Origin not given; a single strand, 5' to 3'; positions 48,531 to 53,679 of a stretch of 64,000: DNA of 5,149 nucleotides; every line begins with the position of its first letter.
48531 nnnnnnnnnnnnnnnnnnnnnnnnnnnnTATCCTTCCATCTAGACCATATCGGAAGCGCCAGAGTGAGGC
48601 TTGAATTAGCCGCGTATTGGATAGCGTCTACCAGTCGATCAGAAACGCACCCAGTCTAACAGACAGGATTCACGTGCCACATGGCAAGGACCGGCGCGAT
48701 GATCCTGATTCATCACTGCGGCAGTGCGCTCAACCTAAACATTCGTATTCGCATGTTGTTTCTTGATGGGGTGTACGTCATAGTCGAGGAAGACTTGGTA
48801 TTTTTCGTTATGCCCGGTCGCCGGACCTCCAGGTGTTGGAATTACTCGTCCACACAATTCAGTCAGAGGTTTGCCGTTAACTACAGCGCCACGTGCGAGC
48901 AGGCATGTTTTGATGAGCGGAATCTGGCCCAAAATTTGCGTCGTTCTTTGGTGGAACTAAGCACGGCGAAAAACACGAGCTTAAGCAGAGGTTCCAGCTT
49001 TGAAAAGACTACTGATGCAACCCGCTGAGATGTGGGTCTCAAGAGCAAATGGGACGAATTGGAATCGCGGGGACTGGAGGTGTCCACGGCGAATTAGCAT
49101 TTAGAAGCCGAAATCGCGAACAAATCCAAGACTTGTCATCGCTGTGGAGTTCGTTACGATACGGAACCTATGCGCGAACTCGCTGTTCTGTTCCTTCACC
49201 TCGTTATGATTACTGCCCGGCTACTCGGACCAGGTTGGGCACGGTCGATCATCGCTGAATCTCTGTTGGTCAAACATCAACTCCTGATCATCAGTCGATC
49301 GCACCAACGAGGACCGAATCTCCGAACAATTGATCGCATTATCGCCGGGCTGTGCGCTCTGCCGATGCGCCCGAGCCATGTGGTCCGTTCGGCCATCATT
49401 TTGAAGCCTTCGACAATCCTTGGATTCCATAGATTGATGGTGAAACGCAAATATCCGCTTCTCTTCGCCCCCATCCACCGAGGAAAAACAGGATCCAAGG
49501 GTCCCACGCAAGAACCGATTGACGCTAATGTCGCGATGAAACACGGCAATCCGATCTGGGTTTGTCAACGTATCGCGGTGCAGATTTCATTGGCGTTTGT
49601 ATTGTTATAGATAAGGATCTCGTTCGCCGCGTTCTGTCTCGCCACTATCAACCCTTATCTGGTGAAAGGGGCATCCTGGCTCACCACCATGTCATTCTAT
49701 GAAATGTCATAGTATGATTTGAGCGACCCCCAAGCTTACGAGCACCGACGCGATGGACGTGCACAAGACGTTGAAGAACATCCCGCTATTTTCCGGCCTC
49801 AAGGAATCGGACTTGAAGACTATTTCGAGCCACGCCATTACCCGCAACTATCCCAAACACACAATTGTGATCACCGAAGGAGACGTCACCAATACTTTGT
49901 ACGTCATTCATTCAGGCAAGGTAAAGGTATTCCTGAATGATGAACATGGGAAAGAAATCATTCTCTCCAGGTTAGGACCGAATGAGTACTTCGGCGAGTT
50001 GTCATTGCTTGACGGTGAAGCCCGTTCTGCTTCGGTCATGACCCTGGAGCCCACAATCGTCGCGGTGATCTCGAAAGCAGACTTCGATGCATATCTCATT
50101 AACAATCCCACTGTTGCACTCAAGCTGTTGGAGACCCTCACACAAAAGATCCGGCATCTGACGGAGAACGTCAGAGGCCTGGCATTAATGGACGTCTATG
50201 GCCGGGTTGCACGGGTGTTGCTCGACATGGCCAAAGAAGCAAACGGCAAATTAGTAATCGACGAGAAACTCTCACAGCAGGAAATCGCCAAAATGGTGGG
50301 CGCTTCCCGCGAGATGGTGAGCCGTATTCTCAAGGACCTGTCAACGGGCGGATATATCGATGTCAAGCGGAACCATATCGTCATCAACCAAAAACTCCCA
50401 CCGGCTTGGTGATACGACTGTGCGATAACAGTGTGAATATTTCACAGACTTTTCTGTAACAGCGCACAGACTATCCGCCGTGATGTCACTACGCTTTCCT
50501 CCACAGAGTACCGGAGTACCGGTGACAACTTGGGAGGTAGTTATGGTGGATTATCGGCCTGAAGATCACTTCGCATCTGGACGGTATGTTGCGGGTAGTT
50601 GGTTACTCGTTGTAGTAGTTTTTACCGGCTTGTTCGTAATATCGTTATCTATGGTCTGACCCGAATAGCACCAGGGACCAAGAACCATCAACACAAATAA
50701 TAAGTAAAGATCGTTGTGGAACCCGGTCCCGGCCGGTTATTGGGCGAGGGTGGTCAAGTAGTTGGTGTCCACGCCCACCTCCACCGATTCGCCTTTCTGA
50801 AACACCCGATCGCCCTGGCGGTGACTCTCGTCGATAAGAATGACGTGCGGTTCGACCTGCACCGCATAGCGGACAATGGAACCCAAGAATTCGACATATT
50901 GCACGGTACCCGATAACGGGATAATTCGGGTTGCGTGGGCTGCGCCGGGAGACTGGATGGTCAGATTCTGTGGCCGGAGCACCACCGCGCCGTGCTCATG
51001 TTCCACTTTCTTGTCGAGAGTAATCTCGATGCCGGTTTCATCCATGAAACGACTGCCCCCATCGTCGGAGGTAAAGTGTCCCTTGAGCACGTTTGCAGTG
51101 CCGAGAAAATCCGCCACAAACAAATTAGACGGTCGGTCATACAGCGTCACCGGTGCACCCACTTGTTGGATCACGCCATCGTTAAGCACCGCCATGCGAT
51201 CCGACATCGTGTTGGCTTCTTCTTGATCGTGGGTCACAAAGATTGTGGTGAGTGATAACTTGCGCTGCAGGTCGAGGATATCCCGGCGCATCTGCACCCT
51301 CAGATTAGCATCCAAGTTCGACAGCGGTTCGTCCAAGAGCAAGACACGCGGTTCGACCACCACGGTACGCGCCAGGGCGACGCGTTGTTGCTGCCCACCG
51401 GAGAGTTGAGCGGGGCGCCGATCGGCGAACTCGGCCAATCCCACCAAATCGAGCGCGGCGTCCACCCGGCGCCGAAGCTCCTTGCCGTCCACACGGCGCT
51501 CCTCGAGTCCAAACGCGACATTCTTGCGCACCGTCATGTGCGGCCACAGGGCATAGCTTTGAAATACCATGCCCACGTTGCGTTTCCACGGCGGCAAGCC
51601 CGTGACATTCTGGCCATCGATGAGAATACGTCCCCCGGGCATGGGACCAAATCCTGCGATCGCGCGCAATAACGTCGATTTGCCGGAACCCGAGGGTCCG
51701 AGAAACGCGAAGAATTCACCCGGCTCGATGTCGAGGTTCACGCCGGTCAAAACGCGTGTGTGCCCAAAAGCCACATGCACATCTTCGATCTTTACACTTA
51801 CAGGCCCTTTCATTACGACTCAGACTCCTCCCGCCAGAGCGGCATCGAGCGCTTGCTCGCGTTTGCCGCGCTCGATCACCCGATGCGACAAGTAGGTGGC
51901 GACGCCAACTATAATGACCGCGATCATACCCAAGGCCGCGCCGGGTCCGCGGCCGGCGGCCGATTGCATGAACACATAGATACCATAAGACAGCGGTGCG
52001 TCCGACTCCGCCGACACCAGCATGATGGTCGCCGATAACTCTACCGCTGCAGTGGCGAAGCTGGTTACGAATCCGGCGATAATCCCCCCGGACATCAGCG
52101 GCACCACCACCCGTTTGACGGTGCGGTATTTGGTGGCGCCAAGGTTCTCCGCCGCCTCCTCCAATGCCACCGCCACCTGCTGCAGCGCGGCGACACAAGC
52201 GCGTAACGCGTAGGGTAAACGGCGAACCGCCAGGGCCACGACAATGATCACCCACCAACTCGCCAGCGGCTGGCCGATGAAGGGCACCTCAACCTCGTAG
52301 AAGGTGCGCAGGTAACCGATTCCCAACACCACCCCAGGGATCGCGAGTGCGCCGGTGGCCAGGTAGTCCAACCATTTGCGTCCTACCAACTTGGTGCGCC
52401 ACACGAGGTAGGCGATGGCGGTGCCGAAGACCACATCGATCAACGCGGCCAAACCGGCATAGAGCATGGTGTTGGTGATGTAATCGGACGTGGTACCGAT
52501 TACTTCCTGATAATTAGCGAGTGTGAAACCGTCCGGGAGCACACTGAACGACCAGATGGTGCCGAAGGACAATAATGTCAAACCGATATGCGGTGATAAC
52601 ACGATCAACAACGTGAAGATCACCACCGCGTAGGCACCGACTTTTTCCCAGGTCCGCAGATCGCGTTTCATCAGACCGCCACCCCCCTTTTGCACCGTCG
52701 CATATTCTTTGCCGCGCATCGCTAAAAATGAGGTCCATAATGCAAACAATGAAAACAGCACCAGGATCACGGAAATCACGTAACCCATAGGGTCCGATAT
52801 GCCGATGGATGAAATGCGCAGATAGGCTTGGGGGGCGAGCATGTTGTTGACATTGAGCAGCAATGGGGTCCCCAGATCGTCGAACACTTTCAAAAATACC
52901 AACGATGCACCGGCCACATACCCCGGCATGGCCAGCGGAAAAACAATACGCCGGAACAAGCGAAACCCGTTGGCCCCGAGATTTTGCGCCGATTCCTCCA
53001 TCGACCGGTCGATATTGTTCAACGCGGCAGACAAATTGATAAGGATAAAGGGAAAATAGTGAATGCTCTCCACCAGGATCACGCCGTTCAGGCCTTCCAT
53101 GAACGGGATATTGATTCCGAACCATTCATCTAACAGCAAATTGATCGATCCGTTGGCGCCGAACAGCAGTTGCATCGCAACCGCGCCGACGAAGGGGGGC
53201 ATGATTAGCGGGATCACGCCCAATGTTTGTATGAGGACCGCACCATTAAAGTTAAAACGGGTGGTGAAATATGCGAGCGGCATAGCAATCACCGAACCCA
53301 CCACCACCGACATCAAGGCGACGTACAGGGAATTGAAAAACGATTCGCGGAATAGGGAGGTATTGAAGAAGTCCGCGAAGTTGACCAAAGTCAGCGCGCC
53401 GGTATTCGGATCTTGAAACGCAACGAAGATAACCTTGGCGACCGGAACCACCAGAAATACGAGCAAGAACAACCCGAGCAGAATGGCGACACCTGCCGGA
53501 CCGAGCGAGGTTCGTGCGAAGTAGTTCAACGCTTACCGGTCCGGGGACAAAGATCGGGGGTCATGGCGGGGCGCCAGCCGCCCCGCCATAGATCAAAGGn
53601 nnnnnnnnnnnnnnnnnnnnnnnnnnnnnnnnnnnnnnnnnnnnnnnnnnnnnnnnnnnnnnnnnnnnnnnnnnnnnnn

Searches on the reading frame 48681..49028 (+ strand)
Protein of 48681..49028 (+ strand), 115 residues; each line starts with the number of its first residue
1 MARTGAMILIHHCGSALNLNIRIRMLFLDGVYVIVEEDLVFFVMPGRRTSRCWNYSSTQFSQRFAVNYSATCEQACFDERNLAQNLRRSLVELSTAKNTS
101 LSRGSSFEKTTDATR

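Call 5: search_protein_families(library=pfam, proteins=[window:48681-49028:+], max_evalue=0.01)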
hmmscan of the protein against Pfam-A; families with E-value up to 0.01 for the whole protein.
window:48681-49028:+ (115 aa): 0 families

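Call 45: search_protein_families(library=ncbifam, proteins=[window:48681-49028:+], max_evalue=1)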
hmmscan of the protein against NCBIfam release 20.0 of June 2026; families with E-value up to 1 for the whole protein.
window:48681-49028:+ (115 aa): 1 family
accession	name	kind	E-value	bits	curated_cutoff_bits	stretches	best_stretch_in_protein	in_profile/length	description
NF052416.1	ISCR_clade_Ia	exception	7.4e-07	28.1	925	1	2-36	176-210/509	ISCR element clade Ia family transposase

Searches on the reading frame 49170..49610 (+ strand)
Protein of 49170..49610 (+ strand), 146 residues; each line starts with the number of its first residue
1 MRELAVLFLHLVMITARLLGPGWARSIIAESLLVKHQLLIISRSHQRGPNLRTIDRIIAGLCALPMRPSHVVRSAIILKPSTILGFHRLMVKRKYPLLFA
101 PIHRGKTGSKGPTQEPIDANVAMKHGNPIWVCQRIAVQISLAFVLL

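Call 5: search_protein_families(library=pfam, proteins=[window:49170-49610:+], max_evalue=0.01)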
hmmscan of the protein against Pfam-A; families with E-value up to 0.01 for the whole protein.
window:49170-49610:+ (146 aa): 0 families

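Call 29: search_protein_families(library=pfam, proteins=[window:49170-49610:+], max_evalue=1)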
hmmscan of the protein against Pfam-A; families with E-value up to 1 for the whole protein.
window:49170-49610:+ (146 aa): 0 families

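Call 31: search_dna_similar(query=window:49170-49610:+, collection=plasmids, mode=protein, max_evalue=0.001, max_rows=12)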
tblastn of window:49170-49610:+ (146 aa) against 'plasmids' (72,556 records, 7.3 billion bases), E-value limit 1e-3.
No match.

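Call 45: search_protein_families(library=ncbifam, proteins=[window:49170-49610:+], max_evalue=1)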
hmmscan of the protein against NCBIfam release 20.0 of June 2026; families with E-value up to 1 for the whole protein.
window:49170-49610:+ (146 aa): 0 families

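Call 51: search_dna_similar(query=window:49239-49598:+, collection=plasmids, mode=protein, max_evalue=1, max_rows=10)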
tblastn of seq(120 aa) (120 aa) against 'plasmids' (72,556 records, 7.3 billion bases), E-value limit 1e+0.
Records with a match: 5; places in all: 8; records where one place covers at least 80% of the query: 4.
Best place of each record, by identity: <60% 5.
By first word of the organism name: Streptomyces 4; Bradyrhizobium 1.
By predicted mobility (MOB-suite, as given by PLSDB): mobilizable 3; non-mobilizable 1; conjugative 1.
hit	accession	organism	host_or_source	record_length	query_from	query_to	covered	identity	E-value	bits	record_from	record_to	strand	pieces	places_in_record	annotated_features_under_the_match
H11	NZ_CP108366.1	Streptomyces sp. NBC_01340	-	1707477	7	117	93%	33.3%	2e-3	44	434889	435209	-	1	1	none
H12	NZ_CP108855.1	Streptomyces sp. NBC_00841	-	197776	7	117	93%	33.3%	2e-3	44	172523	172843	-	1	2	none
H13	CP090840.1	Streptomyces viridifaciens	Whole organism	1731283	7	112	88%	33.0%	3e-3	43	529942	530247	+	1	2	none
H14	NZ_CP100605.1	Bradyrhizobium sp. Ash2021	-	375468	3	112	92%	30.7%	5e-1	36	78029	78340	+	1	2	hypothetical protein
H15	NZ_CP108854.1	Streptomyces sp. NBC_00841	-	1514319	7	83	64%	35.4%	2e-1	38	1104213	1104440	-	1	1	record has no annotation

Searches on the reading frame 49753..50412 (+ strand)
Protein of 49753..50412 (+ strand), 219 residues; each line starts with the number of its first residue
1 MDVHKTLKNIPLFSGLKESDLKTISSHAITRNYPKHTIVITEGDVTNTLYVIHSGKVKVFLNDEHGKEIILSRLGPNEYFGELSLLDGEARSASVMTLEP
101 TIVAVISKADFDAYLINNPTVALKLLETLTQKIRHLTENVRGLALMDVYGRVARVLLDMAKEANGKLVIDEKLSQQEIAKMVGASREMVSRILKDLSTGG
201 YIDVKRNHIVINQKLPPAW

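Call 5: search_protein_families(library=pfam, proteins=[window:49753-50412:+], max_evalue=0.01)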
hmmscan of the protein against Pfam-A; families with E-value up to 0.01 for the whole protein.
window:49753-50412:+ (219 aa): 15 families
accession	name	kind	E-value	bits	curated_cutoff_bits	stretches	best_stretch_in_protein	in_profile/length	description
PF00027.35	cNMP_binding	-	2.5e-25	88.7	27.5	1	31-115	2-86/89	Cyclic nucleotide-binding domain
PF13545.12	HTH_Crp_2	-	2e-16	60.2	27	1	150-212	1-62/70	Crp-like helix-turn-helix domain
PF00325.26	Crp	-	1.6e-09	37.8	21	1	172-200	2-30/32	Bacterial regulatory proteins, crp family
PF04545.22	Sigma70_r4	-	3.1e-05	23.8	24.1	1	170-194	18-42/50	Sigma-70, region 4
PF13412.12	HTH_24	-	0.00011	22.1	21.9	1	170-202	15-47/48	Winged helix-turn-helix DNA-binding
PF12802.13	MarR_2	-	0.00052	20.6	27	1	172-206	19-54/61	MarR family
PF02082.26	Rrf2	-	0.00079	20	30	1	154-206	10-57/132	Iron-dependent Transcriptional regulator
PF01978.25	TrmB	-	0.00083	19.6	25.6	1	166-206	16-56/68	Sugar-specific transcriptional regulator TrmB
PF01047.28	MarR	-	0.0021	18.4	24.6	1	172-207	17-52/59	MarR family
PF13551.12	HTH_29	-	0.0023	18.4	28.1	1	169-203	8-46/64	Winged helix-turn helix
PF00392.27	GntR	-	0.0049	16.9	27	1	164-206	15-58/64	Bacterial regulatory proteins, gntR family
PF00820.24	Lipoprotein_1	-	0.0054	16.3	25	1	35-64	167-196/265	Borrelia lipoprotein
PF24034.1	DUF7343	-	0.0073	16.6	27.6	0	173-204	19-50/62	Domain of unknown function (DUF7343)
PF15977.11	HTH_46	-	0.0076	16.7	29.3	0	179-216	30-67/68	Winged helix-turn-helix DNA binding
PF13384.12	HTH_23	-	0.0078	16.4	24.6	0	170-201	15-46/50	Homeodomain-like domain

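Call 6: search_protein_families(library=ncbifam, proteins=[window:49753-50412:+], max_evalue=0.001)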
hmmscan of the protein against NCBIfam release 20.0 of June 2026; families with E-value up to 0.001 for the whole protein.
window:49753-50412:+ (219 aa): 16 families
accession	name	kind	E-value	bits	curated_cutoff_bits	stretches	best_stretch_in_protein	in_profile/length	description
NF008732.0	PRK11753.1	equivalog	6.6e-43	146.6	266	1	18-211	13-210/214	cAMP-activated global transcriptional regulator CRP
NF006901.0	PRK09392.1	equivalog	7.4e-22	77.8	211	1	5-214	7-214/236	transcriptional activator FtrB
TIGR03697.1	NtcA_cyano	equivalog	5.8e-17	62.1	244.95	1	40-213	5-184/193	global nitrogen regulator NtcA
NF050806.1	TransRegFixKCaul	equivalog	5e-14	52.1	300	1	27-205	22-197/215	transcriptional regulator FixK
NF053664.1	TransRegPtrACyano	equivalog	2.3e-13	49.9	300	1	46-213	27-192/196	Crp/Fnr family transcriptional regulator PtrA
NF010499.0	PRK13918.1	equivalog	9.7e-13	48.1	274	1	30-211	14-191/205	CRP/FNR family transcriptional regulator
TIGR03896.1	cyc_nuc_ocin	subfamily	1.2e-12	47.8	161.05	1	11-167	144-295/317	bacteriocin-type transport-associated protein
NF052518.1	TransRegLdrP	equivalog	3.1e-11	43.6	300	1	36-209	7-176/195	transcriptional regulator LdrP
NF058543.1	ActPatMycb56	equivalog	1.5e-10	40.4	460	1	12-135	3-124/317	acetyltransferase Pat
NF041163.2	encap_f2b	equivalog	1.8e-10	40.5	400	1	4-140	70-206/450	family 2B encapsulin nanocompartment shell protein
NF007707.0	PRK10402.1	subfamily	2.5e-10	40.3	180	1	22-162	25-165/226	transcriptional regulator YeiL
NF008365.0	PRK11161.1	subfamily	5.3e-08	32.5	228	1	16-213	34-235/250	fumarate/nitrate reduction transcriptional regulator Fnr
NF045989.1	TransRegFnrLRhodb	equivalog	5.1e-07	29.2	300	1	18-211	26-224/245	transcriptional regulator FnrL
NF050815.1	TransActFtrBCaul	equivalog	1.7e-05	24.2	300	1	7-200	11-203/251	transcriptional activator FtrB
TIGR02937.1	sigma70-ECF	superfamily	0.00055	19.6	42.9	1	170-194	131-155/165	sigma-70 family RNA polymerase sigma factor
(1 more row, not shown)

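Call 7: search_protein_families(library=padloc, proteins=[window:49753-50412:+], max_evalue=0.001)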
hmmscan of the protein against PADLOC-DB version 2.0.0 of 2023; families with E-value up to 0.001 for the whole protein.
window:49753-50412:+ (219 aa): 6 families
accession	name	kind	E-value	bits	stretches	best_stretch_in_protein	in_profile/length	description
PDLC02371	PycTIR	-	1.1e-14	52.5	1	24-135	33-140/288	-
PDLC00731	Effector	-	5.5e-14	49.8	1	27-138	39-146/306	TIR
PDLC00732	Effector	-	2.5e-09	34.5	1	23-140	31-144/301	TIR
PDLC00730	Effector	-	2.2e-05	21.8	1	35-118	63-143/299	TIR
PDLC01268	CasR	-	0.00016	19.7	1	176-211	141-176/179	"CAS-I,CAS-II,CAS-III,CAS-IV,CAS-V,CAS-VI; associated_signaling"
PDLC01434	CasR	-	0.00065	17.6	0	170-206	139-175/191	"CAS-I,CAS-II,CAS-III,CAS-IV,CAS-V,CAS-VI; associated_signaling"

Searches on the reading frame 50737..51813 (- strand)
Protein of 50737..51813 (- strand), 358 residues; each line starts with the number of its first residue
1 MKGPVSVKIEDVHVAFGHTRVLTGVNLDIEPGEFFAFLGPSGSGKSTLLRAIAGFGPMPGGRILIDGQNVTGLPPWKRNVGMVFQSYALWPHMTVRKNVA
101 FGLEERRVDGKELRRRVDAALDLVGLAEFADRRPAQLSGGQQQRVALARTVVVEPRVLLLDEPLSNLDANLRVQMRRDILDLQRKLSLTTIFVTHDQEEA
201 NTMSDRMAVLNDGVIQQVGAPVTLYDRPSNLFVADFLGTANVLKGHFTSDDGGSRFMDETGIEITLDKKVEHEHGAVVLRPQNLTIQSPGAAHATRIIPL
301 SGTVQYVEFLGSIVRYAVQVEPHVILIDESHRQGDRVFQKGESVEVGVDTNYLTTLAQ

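Call 5: search_protein_families(library=pfam, proteins=[window:50737-51813:-], max_evalue=0.01)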
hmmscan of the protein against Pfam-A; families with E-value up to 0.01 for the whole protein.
window:50737-51813:- (358 aa): 9 families
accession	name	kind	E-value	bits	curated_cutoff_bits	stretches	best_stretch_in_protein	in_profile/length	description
PF00005.33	ABC_tran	-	2e-38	132.5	25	1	22-164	1-136/137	ABC transporter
PF08402.16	TOBE_2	-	3.3e-08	34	21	1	277-349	1-69/76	TOBE domain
PF13304.12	AAA_21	-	5.1e-06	27.2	27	0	34-53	1-20/304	AAA domain, putative AbiEii toxin, Type IV TA system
PF13555.12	AAA_29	-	0.00016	21.8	27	1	24-52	14-42/61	P-loop containing region of AAA domain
PF02463.25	SMC_N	-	0.00047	20.1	40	0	33-52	25-44/220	RecF/RecN/SMC N terminal domain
PF20703.3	nSTAND1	-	0.0023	18.1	27.1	1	10-51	11-52/379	Novel STAND NTPase 1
PF00004.35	AAA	-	0.0026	18.7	21.2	0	37-54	3-20/131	ATPase family associated with various cellular activities (AAA)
PF13476.12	AAA_23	-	0.003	18.6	27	1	26-53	14-40/201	AAA domain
PF13401.12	AAA_22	-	0.0049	17.6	27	0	34-95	7-33/130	AAA domain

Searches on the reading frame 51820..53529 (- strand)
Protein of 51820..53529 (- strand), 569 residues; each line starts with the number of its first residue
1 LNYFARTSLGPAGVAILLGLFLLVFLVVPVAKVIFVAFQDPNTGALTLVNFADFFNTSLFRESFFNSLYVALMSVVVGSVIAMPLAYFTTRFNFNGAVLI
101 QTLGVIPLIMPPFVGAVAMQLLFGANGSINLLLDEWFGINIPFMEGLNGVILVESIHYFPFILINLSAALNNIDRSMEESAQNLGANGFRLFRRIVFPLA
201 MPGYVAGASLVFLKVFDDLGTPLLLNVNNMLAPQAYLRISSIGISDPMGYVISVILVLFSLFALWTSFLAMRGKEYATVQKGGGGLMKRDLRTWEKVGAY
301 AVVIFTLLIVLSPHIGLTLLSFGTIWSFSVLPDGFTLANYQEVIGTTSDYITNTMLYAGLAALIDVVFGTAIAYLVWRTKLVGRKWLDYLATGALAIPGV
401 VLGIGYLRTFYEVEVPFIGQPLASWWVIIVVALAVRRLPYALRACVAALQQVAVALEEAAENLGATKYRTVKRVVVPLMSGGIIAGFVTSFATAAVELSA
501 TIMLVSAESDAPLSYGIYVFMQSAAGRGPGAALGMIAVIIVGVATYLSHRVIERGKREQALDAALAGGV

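Call 5: search_protein_families(library=pfam, proteins=[window:51820-53529:-], max_evalue=0.01)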
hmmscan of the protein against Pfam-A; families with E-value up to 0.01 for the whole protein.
window:51820-53529:- (569 aa): 1 family
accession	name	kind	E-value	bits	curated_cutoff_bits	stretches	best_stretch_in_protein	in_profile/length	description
PF00528.27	BPD_transp_1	-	1.4e-22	80.8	26.4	2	368-557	4-183/184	Binding-protein-dependent transport system inner membrane component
